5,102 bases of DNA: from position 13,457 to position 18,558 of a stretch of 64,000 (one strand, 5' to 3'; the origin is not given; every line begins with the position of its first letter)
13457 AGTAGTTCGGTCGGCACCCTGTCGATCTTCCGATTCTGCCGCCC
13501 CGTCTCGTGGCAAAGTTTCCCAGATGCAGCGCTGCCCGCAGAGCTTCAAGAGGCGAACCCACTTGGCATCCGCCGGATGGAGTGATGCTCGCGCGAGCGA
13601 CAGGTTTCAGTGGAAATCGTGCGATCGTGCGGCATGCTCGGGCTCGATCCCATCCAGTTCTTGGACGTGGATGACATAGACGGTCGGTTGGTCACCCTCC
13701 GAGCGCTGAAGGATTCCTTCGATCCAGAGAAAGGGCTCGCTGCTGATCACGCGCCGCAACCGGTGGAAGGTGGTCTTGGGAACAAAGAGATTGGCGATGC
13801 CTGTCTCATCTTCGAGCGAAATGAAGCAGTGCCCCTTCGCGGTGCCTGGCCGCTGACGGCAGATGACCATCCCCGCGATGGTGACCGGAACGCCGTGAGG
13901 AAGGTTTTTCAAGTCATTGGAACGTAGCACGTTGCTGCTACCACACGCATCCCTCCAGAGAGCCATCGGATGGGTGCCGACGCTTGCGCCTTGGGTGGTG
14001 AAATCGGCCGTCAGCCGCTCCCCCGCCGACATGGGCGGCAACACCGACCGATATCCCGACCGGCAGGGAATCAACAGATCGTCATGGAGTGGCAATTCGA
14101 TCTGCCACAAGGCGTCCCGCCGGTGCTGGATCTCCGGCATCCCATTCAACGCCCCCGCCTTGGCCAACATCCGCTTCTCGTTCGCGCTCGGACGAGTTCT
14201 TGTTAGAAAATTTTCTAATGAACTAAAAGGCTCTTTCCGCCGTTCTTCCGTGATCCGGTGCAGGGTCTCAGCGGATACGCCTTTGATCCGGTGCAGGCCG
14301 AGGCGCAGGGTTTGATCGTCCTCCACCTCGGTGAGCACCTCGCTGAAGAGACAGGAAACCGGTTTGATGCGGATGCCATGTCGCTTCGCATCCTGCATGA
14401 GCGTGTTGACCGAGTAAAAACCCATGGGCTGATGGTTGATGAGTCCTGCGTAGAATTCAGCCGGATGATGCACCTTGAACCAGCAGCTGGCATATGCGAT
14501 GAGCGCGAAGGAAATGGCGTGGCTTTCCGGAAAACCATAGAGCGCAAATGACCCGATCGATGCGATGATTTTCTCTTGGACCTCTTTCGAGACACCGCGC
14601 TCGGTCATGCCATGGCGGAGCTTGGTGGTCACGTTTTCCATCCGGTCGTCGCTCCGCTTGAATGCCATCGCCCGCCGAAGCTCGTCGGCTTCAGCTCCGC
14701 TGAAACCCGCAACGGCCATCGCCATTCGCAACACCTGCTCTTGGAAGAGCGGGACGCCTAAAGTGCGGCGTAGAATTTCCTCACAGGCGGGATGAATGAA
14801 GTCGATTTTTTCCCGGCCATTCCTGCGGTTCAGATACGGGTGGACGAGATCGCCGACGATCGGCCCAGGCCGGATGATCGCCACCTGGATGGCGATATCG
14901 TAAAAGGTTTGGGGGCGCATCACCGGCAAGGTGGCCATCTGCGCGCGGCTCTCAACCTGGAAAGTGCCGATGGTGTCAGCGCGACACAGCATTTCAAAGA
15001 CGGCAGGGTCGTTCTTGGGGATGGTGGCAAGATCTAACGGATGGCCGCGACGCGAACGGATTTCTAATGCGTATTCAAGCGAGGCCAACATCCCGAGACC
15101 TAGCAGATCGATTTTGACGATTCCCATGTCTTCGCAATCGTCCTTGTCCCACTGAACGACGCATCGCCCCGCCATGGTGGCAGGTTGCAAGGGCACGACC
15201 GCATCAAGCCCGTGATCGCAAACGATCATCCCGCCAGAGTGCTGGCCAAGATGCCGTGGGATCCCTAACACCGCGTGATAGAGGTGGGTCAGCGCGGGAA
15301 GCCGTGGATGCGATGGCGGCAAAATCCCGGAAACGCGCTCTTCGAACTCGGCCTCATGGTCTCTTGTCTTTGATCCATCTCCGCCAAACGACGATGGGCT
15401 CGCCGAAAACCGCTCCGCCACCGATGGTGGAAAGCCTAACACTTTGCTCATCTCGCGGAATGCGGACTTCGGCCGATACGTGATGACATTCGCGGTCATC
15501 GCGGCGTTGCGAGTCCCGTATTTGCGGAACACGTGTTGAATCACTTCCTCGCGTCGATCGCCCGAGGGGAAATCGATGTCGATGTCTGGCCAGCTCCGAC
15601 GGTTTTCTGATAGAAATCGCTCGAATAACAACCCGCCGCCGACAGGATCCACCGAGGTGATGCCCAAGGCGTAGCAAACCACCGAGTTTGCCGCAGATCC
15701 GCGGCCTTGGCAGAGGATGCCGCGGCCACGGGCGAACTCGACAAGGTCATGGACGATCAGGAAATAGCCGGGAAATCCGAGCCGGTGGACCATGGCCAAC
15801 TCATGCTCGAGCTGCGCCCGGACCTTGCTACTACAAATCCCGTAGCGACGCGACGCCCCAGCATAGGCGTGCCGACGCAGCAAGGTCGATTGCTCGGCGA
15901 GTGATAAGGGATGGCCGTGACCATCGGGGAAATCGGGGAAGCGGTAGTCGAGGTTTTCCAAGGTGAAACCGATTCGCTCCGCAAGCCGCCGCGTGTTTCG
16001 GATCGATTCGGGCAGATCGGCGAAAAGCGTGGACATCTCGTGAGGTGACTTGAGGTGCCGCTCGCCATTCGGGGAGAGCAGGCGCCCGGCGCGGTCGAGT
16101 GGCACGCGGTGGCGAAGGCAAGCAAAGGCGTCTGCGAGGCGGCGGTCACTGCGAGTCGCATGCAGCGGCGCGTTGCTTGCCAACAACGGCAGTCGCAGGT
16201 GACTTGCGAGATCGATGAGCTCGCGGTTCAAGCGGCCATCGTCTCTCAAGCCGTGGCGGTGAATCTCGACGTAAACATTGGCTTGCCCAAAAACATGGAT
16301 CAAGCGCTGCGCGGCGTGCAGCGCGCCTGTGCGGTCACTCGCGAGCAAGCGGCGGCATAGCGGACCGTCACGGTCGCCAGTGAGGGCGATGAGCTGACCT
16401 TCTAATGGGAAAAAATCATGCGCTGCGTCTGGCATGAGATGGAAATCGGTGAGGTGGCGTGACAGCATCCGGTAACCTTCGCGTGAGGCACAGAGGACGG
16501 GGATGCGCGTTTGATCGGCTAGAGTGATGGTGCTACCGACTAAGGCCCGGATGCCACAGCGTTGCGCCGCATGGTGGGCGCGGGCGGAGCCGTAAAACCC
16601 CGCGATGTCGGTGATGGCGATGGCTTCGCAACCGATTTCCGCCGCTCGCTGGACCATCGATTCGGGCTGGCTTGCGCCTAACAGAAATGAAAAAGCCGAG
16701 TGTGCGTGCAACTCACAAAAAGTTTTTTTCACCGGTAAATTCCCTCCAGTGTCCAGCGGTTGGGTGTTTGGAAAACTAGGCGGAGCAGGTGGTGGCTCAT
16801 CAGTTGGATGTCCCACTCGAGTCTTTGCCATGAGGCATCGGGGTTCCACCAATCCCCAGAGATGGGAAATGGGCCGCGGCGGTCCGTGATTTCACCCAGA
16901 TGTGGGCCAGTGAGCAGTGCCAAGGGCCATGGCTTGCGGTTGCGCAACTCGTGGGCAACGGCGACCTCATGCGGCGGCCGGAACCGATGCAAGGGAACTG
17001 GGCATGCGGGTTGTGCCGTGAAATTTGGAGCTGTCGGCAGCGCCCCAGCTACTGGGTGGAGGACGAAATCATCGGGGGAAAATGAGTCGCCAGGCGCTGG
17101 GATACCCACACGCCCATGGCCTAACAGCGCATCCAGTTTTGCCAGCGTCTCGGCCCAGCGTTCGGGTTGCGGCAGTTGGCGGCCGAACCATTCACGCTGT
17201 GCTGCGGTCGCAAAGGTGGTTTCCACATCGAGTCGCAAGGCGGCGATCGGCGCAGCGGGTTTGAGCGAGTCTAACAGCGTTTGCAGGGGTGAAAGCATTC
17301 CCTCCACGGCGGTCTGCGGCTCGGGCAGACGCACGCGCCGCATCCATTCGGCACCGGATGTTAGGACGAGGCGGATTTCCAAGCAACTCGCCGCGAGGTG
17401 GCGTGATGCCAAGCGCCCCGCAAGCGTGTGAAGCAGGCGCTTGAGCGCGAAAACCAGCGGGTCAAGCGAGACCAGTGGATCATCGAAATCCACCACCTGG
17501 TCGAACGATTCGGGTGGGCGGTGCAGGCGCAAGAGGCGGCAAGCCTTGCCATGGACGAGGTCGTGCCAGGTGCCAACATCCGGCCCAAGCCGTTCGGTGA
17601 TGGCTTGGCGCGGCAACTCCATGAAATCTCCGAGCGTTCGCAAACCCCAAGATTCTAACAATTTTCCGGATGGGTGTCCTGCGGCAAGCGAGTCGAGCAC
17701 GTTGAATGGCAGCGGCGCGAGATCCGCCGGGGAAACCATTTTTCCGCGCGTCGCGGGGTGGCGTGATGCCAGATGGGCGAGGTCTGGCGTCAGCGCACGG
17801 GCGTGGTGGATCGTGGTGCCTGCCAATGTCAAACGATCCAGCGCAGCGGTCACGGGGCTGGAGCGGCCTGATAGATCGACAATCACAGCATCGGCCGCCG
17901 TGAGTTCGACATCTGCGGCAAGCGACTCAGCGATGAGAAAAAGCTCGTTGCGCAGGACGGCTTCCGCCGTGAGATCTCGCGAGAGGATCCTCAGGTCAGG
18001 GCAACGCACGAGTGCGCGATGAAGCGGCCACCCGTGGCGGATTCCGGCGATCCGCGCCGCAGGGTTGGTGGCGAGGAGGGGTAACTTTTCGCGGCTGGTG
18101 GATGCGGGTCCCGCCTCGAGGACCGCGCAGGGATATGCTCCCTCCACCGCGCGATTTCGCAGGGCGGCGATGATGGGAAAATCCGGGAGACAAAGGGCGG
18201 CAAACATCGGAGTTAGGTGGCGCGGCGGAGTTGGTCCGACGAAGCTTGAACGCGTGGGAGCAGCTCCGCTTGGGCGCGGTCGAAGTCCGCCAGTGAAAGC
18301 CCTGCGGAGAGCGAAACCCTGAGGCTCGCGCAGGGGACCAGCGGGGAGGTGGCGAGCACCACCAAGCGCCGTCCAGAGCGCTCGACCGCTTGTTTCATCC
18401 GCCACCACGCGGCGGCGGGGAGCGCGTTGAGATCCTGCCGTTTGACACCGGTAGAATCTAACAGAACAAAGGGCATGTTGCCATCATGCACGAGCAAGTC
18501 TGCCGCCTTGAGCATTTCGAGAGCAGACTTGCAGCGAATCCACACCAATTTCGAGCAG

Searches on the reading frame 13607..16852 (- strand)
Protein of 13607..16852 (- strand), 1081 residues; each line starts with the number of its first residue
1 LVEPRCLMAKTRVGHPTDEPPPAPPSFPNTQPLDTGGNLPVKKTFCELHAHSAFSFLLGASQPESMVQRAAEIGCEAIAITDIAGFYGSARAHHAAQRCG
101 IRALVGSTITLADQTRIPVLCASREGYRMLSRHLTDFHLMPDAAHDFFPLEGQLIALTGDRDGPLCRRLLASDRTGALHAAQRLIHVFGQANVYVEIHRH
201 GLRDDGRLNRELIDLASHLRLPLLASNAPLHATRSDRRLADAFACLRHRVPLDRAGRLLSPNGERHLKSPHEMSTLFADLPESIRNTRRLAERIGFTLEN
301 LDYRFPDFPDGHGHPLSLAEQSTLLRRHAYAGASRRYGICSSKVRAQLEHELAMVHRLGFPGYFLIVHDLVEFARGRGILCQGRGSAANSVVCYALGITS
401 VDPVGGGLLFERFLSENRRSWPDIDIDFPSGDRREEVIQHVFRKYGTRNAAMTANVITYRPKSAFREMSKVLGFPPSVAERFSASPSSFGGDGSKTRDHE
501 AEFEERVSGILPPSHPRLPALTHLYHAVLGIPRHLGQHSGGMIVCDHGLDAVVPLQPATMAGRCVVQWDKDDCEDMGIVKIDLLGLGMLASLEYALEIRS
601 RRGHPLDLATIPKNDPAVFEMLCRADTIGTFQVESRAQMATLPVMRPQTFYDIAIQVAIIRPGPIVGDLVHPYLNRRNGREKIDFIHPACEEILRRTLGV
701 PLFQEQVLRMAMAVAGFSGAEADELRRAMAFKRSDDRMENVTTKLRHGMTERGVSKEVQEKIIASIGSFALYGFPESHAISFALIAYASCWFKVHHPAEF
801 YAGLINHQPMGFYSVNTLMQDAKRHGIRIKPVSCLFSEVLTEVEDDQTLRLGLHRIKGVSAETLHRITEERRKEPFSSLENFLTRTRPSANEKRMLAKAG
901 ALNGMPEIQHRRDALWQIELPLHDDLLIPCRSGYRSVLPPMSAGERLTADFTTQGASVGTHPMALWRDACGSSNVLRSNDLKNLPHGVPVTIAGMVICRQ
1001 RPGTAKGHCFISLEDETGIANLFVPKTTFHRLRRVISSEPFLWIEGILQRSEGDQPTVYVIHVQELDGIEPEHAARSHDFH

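Call 73: search_protein_families(library=pfam, proteins=[window:13607-16852:-], max_evalue=0.0001)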
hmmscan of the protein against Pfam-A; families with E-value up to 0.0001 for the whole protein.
window:13607-16852:- (1081 aa): 5 families
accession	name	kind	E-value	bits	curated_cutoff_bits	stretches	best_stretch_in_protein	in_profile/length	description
PF07733.18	DNA_pol3_alpha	-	1.6e-76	257.8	23.9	1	325-585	3-260/260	Bacterial DNA polymerase III alpha NTPase domain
PF17657.6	DNA_pol3_finger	-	3.2e-51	173.4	22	1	597-753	10-166/166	Bacterial DNA polymerase III alpha subunit finger domain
PF02811.25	PHP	-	8e-24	85.2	26.4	1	47-200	1-164/164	PHP domain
PF14579.12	HHH_6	-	1.6e-15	57.5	25.6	1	826-906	1-84/90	Helix-hairpin-helix motif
PF01336.31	tRNA_anti-codon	-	2.4e-08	34.3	27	1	990-1064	1-73/75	OB-fold nucleic acid binding domain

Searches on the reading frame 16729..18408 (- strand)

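Call 73: search_protein_families(library=pfam, proteins=[window:16729-18408:-], max_evalue=0.0001)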
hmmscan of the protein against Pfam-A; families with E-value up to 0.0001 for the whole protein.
window:16729-18408:- (559 aa): 1 family
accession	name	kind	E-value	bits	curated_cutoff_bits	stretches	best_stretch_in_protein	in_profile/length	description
PF00817.25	IMS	-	2.2e-08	34.6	23.2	1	109-184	32-108/148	impB/mucB/samB family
